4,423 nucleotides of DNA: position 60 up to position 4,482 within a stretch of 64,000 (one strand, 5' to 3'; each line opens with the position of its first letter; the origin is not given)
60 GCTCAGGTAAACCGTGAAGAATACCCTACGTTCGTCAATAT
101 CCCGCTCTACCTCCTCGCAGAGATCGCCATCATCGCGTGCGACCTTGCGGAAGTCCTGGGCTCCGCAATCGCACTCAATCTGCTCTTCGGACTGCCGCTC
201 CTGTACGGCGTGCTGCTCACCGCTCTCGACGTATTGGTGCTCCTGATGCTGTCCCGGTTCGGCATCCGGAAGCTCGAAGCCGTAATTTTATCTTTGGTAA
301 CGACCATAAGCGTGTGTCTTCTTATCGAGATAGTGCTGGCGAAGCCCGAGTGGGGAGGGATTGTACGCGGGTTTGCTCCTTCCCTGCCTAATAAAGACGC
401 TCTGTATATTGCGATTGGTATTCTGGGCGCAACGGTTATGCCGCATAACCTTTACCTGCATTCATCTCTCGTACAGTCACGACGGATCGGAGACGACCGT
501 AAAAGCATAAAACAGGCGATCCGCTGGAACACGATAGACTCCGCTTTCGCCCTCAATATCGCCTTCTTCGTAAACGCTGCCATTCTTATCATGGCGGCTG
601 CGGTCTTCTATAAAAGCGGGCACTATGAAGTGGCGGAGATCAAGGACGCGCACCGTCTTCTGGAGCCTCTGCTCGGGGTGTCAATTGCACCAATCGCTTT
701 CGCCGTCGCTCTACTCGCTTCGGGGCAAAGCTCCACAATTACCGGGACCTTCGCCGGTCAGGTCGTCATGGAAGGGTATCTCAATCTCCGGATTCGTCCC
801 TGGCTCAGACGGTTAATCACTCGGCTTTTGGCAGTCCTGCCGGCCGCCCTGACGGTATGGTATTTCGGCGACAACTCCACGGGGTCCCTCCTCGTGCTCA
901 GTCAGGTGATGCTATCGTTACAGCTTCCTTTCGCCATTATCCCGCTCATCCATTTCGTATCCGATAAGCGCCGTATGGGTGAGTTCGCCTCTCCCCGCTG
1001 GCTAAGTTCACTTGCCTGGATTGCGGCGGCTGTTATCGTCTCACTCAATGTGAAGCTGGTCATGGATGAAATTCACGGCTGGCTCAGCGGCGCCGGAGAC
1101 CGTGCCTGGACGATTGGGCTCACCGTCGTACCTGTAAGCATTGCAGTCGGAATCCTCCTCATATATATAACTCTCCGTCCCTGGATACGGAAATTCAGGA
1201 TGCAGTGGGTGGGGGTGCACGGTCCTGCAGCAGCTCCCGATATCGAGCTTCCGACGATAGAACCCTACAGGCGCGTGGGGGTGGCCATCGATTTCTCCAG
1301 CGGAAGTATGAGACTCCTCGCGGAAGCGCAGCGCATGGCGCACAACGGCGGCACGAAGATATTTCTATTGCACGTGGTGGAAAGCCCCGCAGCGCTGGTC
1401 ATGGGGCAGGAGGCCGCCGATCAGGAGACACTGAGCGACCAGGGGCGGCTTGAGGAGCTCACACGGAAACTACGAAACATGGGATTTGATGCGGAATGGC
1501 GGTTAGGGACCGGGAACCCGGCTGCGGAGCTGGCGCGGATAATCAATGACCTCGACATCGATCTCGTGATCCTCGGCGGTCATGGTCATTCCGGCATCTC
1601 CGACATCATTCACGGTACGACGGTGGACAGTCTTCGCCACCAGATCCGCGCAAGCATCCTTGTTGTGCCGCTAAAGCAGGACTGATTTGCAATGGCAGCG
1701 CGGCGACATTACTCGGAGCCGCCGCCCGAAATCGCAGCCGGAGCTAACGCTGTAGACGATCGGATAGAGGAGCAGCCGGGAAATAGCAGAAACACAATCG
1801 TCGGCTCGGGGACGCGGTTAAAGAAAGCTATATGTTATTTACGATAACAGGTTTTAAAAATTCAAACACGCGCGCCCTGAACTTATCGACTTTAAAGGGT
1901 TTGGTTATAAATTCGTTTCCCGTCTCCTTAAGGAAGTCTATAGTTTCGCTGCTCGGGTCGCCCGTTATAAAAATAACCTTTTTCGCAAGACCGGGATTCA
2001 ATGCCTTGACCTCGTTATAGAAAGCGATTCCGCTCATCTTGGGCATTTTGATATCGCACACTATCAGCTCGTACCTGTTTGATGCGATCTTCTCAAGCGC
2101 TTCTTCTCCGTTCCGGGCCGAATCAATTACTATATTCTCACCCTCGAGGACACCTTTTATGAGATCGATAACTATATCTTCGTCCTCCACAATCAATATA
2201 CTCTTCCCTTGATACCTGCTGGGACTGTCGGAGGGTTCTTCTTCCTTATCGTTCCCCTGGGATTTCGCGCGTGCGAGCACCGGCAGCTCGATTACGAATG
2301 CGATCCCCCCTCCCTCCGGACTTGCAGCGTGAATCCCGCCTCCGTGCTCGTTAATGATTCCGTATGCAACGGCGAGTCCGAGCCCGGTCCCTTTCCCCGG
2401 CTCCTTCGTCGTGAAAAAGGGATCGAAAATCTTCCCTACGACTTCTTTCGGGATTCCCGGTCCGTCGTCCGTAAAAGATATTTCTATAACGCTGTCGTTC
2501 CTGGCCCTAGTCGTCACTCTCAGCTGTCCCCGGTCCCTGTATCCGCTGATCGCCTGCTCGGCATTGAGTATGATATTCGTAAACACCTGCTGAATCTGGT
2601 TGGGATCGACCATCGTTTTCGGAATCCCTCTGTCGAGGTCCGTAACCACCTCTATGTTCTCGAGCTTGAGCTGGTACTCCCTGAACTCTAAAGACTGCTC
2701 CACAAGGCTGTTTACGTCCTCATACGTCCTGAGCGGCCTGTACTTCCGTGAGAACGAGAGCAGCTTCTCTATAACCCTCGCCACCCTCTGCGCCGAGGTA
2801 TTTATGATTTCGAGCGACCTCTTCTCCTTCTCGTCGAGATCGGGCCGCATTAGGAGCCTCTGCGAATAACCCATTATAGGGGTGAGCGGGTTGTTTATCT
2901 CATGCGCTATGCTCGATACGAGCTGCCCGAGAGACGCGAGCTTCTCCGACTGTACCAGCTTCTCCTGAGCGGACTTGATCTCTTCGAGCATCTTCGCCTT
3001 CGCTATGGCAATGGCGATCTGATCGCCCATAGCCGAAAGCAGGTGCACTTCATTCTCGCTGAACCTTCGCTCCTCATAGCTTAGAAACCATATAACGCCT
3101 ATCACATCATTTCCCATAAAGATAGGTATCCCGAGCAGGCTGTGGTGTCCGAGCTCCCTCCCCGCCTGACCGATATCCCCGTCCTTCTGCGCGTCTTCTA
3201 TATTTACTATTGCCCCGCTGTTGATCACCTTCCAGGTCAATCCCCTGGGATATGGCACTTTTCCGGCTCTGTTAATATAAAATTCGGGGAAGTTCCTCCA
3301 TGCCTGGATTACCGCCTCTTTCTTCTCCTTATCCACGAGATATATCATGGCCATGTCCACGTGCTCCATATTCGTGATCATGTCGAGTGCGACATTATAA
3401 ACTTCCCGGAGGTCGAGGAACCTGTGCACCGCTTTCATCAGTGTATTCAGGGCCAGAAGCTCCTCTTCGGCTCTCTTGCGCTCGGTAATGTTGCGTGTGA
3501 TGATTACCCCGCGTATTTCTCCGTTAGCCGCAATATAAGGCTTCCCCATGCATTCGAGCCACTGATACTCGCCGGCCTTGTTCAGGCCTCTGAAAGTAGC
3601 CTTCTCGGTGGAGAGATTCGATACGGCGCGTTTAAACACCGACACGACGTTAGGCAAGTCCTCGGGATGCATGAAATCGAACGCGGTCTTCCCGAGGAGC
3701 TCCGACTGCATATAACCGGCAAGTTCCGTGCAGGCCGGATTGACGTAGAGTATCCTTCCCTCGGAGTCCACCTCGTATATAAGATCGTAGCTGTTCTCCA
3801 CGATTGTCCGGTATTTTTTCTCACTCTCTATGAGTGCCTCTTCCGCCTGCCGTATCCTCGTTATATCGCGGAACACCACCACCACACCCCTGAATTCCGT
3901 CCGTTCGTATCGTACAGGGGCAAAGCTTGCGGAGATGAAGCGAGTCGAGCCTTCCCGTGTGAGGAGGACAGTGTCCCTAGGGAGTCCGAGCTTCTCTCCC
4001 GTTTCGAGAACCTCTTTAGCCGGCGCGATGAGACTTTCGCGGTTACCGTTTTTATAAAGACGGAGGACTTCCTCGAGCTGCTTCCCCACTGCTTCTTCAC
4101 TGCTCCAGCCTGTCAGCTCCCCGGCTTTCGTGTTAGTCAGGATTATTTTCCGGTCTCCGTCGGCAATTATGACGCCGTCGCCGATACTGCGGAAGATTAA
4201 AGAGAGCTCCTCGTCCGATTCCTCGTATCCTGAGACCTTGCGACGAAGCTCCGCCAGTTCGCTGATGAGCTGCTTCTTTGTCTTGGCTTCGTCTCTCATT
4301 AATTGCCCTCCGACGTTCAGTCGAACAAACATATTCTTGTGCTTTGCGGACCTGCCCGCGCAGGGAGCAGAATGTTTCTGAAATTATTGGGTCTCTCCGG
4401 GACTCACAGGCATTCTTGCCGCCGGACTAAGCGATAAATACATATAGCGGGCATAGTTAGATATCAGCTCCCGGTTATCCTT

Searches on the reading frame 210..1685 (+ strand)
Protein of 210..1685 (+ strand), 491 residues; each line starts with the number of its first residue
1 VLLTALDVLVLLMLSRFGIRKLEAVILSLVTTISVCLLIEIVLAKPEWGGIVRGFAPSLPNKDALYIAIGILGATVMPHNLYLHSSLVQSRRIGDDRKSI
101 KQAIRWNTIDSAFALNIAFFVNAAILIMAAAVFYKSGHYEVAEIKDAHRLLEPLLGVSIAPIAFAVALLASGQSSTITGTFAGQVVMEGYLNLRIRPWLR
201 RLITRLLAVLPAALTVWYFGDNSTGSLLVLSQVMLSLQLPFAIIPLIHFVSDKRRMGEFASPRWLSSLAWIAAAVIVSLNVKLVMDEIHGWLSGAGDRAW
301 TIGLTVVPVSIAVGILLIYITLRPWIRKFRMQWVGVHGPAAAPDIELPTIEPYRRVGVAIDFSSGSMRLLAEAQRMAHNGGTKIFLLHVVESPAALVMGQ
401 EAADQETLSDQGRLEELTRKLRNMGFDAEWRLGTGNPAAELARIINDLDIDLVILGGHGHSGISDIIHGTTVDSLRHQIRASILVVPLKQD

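Call 71: search_protein_families(library=pfam, proteins=[window:210-1685:+], max_evalue=0.00001)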
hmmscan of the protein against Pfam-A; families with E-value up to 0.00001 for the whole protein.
window:210-1685:+ (491 aa): 2 families
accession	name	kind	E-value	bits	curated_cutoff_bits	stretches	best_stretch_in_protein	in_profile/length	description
PF01566.24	Nramp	-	2.8e-94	316.6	29.8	1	2-260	96-354/357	Natural resistance-associated macrophage protein-like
PF00582.32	Usp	-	5.5e-23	82.5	24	1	353-487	2-141/141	Universal stress protein family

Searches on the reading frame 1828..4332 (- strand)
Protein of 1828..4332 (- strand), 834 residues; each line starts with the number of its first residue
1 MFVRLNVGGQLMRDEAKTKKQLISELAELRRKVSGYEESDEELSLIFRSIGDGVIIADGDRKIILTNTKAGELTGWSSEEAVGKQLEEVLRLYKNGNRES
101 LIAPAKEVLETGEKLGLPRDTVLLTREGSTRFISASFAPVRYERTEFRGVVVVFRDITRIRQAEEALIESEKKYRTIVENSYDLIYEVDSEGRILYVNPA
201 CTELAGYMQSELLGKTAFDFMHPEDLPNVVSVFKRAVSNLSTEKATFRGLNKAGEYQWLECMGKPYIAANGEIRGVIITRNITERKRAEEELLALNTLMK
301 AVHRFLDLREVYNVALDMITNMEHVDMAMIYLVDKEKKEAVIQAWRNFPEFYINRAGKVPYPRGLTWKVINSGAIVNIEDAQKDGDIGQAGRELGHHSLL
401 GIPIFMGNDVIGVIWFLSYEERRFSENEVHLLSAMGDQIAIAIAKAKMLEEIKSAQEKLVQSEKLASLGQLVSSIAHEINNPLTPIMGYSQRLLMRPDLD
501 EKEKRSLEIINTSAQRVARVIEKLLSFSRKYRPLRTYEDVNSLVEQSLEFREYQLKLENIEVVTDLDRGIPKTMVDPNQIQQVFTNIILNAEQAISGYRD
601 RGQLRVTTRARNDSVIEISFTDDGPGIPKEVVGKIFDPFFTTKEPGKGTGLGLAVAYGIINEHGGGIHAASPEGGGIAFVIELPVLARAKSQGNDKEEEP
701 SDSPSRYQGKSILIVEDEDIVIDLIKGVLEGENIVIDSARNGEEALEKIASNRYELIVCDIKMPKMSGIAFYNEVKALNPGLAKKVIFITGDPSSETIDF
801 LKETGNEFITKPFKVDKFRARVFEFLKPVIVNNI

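Call 71: search_protein_families(library=pfam, proteins=[window:1828-4332:-], max_evalue=0.00001)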
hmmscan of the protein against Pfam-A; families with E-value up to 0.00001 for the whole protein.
window:1828-4332:- (834 aa): 13 families
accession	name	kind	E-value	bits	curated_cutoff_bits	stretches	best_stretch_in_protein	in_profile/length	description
PF00989.32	PAS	-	2.3e-32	111.8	22.6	2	173-279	2-109/113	PAS fold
PF08448.16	PAS_4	-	1e-27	97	23.1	2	47-159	1-107/110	PAS fold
PF13426.13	PAS_9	-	1.1e-25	90.3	27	2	52-158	2-102/103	PAS domain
PF00072.30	Response_reg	-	1.1e-22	80.7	30.2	1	712-822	1-110/111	Response regulator receiver domain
PF02518.31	HATPase_c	-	2.3e-22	80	26.4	1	576-685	2-109/111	Histidine kinase-, DNA gyrase B-, and HSP90-like ATPase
PF13185.12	GAF_2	-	6.6e-21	75.4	28.6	1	307-444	3-136/136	GAF domain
PF08447.18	PAS_3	-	3.7e-19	69.2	25.6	1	194-277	1-86/89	PAS fold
PF00512.31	HisKA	-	1.1e-16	61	26.9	1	468-529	2-62/66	His Kinase A (phospho-acceptor) domain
PF01590.32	GAF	-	5e-16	59.9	22.4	1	307-443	1-133/133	GAF domain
PF13188.13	PAS_8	-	1.5e-14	53.7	21.8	1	173-226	2-55/65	PAS domain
PF13492.12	GAF_3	-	5.9e-10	40.1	27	1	308-444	2-128/129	GAF domain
PF13596.12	PAS_10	-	2.5e-08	35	22.1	0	188-279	15-101/106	PAS domain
PF12860.13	PAS_7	-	1.2e-06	29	27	0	49-165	3-115/115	PAS fold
